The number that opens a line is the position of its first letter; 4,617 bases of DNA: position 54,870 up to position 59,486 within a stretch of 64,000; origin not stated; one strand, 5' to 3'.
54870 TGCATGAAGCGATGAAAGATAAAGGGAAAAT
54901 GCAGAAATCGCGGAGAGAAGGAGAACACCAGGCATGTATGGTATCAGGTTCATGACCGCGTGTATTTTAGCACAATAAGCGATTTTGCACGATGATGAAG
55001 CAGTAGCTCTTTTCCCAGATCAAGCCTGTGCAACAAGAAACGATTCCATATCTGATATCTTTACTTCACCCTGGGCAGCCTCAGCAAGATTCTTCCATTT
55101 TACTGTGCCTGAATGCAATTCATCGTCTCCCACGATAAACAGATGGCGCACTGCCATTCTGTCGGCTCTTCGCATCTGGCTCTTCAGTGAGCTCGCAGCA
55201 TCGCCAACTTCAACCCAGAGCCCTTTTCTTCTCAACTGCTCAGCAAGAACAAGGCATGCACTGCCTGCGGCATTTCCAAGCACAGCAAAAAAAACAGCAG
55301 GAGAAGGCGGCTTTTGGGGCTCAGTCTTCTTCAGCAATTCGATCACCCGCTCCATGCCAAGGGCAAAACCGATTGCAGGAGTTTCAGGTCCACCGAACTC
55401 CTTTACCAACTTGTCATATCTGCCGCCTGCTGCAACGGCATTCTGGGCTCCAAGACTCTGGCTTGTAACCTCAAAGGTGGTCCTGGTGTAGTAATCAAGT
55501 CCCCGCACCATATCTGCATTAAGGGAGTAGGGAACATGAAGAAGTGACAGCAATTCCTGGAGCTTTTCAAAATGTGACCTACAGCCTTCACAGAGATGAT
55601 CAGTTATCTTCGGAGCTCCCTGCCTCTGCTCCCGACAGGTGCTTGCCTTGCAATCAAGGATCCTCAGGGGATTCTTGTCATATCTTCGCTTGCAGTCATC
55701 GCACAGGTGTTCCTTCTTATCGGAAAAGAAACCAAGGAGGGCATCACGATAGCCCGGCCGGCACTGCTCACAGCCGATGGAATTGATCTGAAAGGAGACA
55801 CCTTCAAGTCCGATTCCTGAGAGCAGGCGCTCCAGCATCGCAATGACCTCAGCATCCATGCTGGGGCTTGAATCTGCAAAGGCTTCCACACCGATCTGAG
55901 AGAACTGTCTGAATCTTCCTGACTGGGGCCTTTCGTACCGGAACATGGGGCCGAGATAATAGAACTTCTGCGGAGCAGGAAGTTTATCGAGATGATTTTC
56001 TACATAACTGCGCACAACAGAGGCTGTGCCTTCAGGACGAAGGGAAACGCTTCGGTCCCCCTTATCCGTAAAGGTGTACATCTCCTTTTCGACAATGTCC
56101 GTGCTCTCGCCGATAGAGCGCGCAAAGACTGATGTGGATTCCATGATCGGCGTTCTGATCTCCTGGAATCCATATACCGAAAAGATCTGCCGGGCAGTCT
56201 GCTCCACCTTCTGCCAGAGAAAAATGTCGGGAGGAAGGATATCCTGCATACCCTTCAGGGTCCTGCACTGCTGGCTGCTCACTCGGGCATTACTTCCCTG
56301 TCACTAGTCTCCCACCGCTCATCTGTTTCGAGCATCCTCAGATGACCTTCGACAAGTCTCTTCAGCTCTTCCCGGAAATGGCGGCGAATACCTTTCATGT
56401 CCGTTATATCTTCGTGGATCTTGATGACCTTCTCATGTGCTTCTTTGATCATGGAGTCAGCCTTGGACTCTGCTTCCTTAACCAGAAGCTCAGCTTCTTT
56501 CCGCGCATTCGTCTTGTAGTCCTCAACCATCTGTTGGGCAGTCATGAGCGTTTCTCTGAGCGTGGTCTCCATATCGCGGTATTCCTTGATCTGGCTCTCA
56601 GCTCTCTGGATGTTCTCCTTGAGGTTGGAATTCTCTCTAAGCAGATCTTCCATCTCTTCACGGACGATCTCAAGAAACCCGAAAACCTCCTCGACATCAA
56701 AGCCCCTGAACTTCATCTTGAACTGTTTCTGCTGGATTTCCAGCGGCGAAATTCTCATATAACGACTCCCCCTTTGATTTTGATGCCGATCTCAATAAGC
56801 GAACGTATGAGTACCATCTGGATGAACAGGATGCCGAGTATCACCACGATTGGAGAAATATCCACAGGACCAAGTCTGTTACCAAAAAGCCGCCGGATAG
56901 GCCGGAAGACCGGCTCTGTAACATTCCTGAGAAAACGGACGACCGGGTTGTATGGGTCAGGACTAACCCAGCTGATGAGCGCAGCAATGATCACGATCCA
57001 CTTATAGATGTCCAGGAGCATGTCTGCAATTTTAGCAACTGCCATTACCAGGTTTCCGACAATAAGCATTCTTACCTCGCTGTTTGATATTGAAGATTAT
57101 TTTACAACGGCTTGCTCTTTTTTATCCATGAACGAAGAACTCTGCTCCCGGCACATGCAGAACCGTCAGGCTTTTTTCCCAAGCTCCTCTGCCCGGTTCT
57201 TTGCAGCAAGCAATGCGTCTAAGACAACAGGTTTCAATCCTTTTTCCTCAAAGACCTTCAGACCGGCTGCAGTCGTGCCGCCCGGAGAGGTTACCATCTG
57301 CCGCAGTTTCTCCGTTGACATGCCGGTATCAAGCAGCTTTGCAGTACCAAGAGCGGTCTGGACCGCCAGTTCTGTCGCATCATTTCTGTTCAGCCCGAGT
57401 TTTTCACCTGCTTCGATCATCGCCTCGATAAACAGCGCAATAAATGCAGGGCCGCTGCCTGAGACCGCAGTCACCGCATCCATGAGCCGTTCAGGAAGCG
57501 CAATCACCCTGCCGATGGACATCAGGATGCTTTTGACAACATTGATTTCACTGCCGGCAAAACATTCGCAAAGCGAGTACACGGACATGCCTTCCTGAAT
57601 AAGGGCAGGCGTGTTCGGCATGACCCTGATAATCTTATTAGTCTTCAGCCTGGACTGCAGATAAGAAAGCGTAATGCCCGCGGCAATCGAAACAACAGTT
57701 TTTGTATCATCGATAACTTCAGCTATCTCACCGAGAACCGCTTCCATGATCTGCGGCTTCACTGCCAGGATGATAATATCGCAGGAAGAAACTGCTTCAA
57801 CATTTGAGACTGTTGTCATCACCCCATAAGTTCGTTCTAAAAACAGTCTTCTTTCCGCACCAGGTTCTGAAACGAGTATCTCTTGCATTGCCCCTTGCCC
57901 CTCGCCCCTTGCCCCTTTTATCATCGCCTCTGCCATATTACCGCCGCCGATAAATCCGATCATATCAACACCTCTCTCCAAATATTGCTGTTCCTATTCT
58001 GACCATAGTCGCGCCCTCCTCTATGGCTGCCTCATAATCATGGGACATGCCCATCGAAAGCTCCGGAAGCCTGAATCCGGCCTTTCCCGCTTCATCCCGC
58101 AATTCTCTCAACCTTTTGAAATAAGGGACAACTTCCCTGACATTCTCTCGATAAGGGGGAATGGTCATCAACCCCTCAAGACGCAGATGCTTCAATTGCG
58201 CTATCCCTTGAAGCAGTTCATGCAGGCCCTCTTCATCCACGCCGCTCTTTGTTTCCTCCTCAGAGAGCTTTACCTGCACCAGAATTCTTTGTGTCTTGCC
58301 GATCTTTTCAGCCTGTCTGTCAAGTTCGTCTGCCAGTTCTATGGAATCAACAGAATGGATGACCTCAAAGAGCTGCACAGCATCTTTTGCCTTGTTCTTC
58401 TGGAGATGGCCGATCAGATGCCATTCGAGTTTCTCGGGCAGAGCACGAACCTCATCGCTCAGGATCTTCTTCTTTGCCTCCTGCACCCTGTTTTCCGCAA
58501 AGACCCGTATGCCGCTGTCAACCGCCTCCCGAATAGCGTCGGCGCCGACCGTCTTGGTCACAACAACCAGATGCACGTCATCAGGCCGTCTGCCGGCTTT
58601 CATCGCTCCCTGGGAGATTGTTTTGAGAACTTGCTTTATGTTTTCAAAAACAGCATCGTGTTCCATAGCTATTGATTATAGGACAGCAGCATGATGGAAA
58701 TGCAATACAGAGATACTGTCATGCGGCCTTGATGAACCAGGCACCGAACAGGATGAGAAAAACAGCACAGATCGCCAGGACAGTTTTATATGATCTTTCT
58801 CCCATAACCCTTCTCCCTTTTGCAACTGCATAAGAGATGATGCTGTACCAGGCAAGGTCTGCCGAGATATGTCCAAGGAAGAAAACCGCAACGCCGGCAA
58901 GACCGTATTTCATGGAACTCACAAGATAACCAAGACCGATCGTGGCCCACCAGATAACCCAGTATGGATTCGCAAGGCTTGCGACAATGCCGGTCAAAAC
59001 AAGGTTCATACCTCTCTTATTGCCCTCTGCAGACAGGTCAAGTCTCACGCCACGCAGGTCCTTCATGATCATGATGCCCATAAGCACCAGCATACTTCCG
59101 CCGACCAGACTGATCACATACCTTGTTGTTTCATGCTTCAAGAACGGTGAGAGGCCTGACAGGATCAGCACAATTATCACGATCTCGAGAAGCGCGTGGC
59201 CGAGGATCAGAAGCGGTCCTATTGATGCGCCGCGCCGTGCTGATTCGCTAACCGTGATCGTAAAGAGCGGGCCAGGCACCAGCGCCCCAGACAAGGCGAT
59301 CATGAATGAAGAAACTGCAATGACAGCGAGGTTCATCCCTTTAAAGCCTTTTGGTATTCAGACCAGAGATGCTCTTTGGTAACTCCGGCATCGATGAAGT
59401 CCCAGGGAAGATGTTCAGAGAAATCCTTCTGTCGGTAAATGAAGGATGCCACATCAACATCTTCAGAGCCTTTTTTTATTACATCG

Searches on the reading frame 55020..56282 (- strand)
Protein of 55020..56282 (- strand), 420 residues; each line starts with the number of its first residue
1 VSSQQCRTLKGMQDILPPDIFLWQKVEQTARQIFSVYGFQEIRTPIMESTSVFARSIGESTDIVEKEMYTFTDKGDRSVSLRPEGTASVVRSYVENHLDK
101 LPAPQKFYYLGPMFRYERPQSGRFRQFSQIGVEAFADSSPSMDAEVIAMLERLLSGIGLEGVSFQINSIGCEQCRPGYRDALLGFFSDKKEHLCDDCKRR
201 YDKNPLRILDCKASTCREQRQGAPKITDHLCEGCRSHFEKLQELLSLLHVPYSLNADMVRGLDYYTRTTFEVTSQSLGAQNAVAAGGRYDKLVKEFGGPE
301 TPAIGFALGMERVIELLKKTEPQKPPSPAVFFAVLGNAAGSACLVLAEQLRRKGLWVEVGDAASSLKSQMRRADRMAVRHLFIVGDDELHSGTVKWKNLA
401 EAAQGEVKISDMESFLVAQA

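Call 53: search_protein_families(library=pfam, proteins=[window:55020-56282:-], max_evalue=0.000001)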
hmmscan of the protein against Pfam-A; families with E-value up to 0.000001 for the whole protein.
window:55020-56282:- (420 aa): 3 families
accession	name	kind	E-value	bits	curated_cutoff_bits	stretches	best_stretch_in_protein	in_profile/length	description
PF13393.11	tRNA-synt_His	-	2.7e-49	168.5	25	1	11-313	1-308/308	Histidyl-tRNA synthetase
PF00587.30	tRNA-synt_2b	-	3.8e-17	63.4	29.3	1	69-317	1-175/179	tRNA synthetase class II core domain (G, H, P, S and T)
PF03129.25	HGTP_anticodon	-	1.7e-14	54.1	21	1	331-418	3-93/94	Anticodon binding domain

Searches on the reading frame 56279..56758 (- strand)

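Call 53: search_protein_families(library=pfam, proteins=[window:56279-56758:-], max_evalue=0.000001)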
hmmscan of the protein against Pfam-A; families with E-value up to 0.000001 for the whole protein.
window:56279-56758:- (159 aa): 1 family
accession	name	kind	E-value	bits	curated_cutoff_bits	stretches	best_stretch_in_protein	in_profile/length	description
PF05103.18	DivIVA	-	5e-42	143.4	28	1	3-133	1-131/131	DivIVA protein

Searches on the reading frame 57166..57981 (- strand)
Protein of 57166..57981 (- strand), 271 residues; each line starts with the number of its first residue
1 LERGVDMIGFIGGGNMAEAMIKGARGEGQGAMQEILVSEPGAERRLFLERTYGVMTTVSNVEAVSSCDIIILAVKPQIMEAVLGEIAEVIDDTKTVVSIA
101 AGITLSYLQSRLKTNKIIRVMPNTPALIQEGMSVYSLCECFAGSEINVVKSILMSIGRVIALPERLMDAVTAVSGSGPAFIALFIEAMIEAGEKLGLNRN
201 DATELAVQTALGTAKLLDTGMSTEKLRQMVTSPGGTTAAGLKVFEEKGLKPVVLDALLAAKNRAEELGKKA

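Call 53: search_protein_families(library=pfam, proteins=[window:57166-57981:-], max_evalue=0.000001)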
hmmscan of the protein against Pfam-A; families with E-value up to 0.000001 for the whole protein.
window:57166-57981:- (271 aa): 2 families
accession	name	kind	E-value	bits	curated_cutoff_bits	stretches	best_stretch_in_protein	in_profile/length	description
PF14748.11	P5CR_dimer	-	1.5e-38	131.7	25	1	164-267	1-105/105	Pyrroline-5-carboxylate reductase dimerisation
PF03807.23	F420_oxidored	-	1e-20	74.5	21.6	1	8-102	2-94/94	NADP oxidoreductase coenzyme F420-dependent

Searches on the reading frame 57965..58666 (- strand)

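Call 53: search_protein_families(library=pfam, proteins=[window:57965-58666:-], max_evalue=0.000001)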
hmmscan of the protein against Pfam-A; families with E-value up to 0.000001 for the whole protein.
window:57965-58666:- (233 aa): 1 family
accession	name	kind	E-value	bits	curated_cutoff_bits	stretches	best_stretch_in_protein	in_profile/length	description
PF01168.26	Ala_racemase_N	-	1.7e-26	93.8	24.1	1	30-231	20-218/220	Alanine racemase, N-terminal domain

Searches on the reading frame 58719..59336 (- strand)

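Call 53: search_protein_families(library=pfam, proteins=[window:58719-59336:-], max_evalue=0.000001)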
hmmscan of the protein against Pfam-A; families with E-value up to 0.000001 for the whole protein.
window:58719-59336:- (205 aa): 1 family
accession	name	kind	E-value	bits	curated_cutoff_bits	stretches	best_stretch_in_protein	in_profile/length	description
PF01810.24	LysE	-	3.7e-33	115.1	25.6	1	15-202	1-190/193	LysE type translocator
